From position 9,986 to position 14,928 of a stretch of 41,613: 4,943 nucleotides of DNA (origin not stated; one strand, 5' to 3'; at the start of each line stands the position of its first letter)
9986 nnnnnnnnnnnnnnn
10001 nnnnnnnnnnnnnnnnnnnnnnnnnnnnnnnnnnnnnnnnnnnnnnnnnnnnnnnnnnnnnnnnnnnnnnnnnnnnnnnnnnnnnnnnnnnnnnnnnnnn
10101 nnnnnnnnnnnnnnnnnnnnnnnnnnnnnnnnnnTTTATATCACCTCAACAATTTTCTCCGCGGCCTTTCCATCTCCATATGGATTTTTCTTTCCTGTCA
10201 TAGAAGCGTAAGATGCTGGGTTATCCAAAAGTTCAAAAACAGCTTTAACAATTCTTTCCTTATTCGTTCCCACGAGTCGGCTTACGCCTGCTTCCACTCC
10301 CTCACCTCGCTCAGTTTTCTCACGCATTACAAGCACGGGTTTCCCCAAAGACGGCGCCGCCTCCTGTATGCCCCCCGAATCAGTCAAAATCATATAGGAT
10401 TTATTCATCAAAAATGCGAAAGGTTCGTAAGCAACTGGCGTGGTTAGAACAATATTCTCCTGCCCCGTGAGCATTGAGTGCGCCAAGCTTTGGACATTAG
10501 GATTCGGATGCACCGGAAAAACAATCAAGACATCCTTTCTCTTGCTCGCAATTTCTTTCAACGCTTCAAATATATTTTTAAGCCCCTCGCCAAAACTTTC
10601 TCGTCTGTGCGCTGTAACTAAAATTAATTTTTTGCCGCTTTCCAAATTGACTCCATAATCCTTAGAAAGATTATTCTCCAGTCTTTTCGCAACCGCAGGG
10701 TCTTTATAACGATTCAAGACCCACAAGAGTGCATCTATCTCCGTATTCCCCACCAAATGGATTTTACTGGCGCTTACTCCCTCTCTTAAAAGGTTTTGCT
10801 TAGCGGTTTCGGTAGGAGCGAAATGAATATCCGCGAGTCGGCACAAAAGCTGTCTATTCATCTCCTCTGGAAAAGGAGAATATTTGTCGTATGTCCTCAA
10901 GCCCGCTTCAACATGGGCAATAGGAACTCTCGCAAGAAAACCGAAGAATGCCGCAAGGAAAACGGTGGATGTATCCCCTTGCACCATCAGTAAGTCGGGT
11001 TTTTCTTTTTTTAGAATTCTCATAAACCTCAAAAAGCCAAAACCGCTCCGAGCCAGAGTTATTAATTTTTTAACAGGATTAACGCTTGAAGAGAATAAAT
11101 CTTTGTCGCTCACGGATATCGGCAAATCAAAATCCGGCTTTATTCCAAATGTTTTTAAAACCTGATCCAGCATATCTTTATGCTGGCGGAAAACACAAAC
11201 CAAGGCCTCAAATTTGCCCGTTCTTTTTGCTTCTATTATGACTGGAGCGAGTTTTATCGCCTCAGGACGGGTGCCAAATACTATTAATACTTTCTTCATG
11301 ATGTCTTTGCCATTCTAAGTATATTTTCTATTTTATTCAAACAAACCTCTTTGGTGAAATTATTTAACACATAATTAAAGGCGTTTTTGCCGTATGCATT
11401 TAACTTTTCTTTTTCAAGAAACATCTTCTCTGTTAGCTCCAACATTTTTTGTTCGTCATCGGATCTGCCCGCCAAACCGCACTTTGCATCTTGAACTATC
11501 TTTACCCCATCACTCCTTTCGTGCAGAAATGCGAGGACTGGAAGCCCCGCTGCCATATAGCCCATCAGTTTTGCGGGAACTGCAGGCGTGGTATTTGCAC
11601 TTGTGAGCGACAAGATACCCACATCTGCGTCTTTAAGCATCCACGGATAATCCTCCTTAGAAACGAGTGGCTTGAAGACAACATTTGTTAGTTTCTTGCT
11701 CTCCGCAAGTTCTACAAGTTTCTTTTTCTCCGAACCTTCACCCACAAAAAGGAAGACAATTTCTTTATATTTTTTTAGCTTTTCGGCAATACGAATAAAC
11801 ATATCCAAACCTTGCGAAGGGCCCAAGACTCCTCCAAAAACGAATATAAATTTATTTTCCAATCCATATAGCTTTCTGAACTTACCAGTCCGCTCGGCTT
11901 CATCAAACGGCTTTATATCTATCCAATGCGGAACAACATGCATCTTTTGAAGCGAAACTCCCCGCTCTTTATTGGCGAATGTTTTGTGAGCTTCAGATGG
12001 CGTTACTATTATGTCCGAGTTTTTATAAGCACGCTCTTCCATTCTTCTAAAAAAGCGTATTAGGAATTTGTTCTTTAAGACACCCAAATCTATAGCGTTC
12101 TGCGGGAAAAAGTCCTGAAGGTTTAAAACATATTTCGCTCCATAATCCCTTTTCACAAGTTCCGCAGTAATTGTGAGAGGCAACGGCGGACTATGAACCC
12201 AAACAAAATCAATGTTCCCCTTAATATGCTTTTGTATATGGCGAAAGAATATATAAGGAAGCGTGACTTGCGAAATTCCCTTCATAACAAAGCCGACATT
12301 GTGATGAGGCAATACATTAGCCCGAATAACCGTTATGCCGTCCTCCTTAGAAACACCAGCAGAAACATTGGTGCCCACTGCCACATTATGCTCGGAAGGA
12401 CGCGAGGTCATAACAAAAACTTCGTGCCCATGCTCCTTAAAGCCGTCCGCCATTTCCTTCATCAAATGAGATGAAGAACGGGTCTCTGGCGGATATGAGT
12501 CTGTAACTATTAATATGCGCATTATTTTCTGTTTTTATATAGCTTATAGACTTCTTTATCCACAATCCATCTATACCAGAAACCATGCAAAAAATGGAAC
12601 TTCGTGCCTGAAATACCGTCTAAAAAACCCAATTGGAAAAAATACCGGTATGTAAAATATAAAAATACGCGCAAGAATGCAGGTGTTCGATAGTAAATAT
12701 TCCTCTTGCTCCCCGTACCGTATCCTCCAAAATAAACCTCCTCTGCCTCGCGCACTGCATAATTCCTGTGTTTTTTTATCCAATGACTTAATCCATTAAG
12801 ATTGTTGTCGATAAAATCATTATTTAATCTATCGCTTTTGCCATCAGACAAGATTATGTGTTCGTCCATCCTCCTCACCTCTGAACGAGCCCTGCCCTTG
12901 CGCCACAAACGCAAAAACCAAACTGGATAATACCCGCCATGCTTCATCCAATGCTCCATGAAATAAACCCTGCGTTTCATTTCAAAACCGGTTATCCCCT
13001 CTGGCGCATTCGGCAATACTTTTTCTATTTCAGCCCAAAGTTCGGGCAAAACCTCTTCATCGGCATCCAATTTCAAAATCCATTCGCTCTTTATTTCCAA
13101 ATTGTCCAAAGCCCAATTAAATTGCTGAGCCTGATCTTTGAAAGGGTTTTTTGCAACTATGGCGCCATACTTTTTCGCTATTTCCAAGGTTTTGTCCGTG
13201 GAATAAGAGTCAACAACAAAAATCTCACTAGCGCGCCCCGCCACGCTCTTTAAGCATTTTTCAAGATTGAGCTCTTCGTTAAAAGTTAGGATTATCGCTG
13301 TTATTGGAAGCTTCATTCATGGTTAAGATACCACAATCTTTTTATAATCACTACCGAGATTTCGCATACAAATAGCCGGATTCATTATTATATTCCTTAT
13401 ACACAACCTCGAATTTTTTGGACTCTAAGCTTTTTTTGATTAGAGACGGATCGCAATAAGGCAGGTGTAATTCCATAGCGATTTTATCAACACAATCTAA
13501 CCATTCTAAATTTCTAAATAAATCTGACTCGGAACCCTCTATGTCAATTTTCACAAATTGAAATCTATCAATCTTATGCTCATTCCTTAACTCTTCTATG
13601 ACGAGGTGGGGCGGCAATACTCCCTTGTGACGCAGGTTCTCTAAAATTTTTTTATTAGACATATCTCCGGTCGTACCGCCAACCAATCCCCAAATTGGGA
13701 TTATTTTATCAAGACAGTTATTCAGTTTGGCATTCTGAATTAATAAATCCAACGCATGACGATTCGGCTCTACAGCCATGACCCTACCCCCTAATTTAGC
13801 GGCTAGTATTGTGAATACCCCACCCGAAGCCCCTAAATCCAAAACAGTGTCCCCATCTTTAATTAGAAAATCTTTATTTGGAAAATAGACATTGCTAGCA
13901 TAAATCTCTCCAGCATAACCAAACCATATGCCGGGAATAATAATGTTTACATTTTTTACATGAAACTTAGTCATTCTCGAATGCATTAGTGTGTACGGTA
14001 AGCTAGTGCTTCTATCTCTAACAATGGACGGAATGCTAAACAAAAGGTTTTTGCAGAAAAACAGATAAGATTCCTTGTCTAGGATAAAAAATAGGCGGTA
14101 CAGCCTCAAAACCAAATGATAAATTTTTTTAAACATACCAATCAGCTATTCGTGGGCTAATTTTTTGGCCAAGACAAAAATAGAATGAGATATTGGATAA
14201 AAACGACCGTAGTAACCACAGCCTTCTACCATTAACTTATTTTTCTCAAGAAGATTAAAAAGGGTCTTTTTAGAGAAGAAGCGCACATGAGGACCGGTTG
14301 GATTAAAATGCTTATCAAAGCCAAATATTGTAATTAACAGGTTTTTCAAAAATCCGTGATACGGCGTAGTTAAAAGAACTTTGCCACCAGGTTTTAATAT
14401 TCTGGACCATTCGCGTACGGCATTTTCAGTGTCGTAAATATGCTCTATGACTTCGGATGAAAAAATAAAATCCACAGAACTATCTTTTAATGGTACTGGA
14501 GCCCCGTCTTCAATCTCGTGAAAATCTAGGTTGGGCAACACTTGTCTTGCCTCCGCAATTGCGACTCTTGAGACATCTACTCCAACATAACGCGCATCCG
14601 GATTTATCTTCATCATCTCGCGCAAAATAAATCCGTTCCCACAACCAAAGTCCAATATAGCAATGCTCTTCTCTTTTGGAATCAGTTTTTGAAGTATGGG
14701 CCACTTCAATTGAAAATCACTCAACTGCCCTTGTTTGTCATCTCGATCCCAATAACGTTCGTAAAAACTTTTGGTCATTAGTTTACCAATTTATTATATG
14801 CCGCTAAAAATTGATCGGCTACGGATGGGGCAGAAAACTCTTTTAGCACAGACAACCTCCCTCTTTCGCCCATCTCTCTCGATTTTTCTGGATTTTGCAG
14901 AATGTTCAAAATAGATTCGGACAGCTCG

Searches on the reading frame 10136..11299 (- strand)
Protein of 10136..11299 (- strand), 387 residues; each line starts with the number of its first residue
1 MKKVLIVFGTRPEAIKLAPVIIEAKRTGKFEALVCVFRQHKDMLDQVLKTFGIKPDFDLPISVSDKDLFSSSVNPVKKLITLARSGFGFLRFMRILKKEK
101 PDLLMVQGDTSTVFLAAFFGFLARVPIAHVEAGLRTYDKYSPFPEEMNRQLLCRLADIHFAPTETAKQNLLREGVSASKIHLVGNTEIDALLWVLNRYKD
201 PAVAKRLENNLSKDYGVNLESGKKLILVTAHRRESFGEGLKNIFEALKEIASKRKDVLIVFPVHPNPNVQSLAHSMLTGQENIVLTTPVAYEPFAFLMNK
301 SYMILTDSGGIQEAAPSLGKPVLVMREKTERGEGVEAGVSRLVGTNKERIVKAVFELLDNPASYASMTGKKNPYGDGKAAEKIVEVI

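Call 56: search_protein_families(library=pfam, proteins=[window:10136-11299:-], max_evalue=0.0001)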
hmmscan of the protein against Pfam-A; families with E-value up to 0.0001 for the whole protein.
window:10136-11299:- (387 aa): 3 families
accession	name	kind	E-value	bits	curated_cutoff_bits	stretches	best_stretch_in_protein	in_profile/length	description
PF02350.25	Epimerase_2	-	1.8e-107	359.6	30.6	1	24-387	3-346/347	UDP-N-acetylglucosamine 2-epimerase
PF13579.12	Glyco_trans_4_4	-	2.7e-07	31.5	29.7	1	91-185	62-157/158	Glycosyl transferase 4-like domain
PF13439.12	Glyco_transf_4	-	1.2e-06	29.1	28.5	1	84-185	56-164/170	Glycosyltransferase Family 4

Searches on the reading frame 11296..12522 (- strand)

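Call 56: search_protein_families(library=pfam, proteins=[window:11296-12522:-], max_evalue=0.0001)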
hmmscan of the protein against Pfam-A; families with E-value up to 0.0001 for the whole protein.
window:11296-12522:- (408 aa): 4 families
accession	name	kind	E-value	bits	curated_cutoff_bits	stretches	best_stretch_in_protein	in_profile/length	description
PF00534.26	Glycos_transf_1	-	3.7e-18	66.1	26.4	1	221-382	11-170/172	Glycosyl transferases group 1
PF13692.12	Glyco_trans_1_4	-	4.6e-15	56.6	27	1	226-362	3-134/142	Glycosyl transferases group 1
PF13579.12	Glyco_trans_4_4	-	9.7e-14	52.4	29.7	1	22-199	8-157/158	Glycosyl transferase 4-like domain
PF13439.12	Glyco_transf_4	-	1.3e-13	51.8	28.5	1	21-203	8-168/170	Glycosyltransferase Family 4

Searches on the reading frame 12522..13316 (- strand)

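Call 56: search_protein_families(library=pfam, proteins=[window:12522-13316:-], max_evalue=0.0001)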
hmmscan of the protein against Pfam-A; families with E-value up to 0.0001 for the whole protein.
window:12522-13316:- (264 aa): 2 families
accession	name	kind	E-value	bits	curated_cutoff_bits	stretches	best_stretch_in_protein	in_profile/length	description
PF00535.33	Glycos_transf_2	-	2e-17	64.1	23.3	1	7-141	2-140/168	Glycosyl transferase family 2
PF13704.12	Glyco_tranf_2_4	-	2.1e-05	25.4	27.5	0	13-87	2-82/98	Glycosyl transferase family 2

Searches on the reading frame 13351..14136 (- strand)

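Call 56: search_protein_families(library=pfam, proteins=[window:13351-14136:-], max_evalue=0.0001)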
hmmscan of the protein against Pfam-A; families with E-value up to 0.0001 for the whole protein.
window:13351-14136:- (261 aa): 3 families
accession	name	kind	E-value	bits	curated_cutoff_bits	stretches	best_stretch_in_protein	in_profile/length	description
PF02475.24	TRM5-TYW2_MTfase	-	4.5e-09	36.9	28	1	91-190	33-134/164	TRM5/TYW2 methyltransferase domain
PF05050.19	Methyltransf_21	-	1e-08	35.9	22.7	1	108-225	11-150/173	Methyltransferase FkbM domain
PF06325.19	PrmA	-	1.6e-05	25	22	1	68-145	136-213/296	Ribosomal protein L11 methyltransferase (PrmA)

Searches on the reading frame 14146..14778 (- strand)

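Call 56: search_protein_families(library=pfam, proteins=[window:14146-14778:-], max_evalue=0.0001)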
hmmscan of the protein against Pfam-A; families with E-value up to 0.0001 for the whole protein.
window:14146-14778:- (210 aa): 12 families
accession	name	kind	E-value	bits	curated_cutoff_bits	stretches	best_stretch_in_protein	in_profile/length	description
PF08241.18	Methyltransf_11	-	1.7e-21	77.1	21.2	1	42-135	1-94/95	Methyltransferase domain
PF13489.12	Methyltransf_23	-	1e-19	71.3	27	1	29-180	13-157/164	Methyltransferase domain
PF13847.12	Methyltransf_31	-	1.4e-19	70.6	27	1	36-140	2-113/145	Methyltransferase domain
PF13649.12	Methyltransf_25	-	3.5e-18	66.5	27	1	41-132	1-97/97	Methyltransferase domain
PF08242.18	Methyltransf_12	-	8.6e-17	62.1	30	1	42-133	1-97/98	Methyltransferase domain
PF05175.20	MTS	-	2.6e-08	34.1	23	1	29-139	23-141/170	Methyltransferase small domain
PF01209.24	Ubie_methyltran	-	1.5e-06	28.2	20.1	1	31-136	41-151/233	ubiE/COQ5 methyltransferase family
PF02390.23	Methyltransf_4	-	6e-06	26.3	24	0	40-87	4-51/173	Putative methyltransferase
PF02353.26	CMAS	-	3.4e-05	23.7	27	1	35-138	60-166/273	Mycolic acid cyclopropane synthetase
PF03291.22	mRNA_G-N7_MeTrfase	-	3.6e-05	23.5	26.6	0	28-79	48-102/315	mRNA (guanine-N(7))-methyltransferase domain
PF05148.21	Methyltransf_8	-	4.8e-05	23.8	27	0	28-135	63-155/219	Hypothetical methyltransferase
PF08003.17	Methyltransf_9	-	5.4e-05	22.8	23.8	1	24-138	102-219/315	Protein of unknown function (DUF1698)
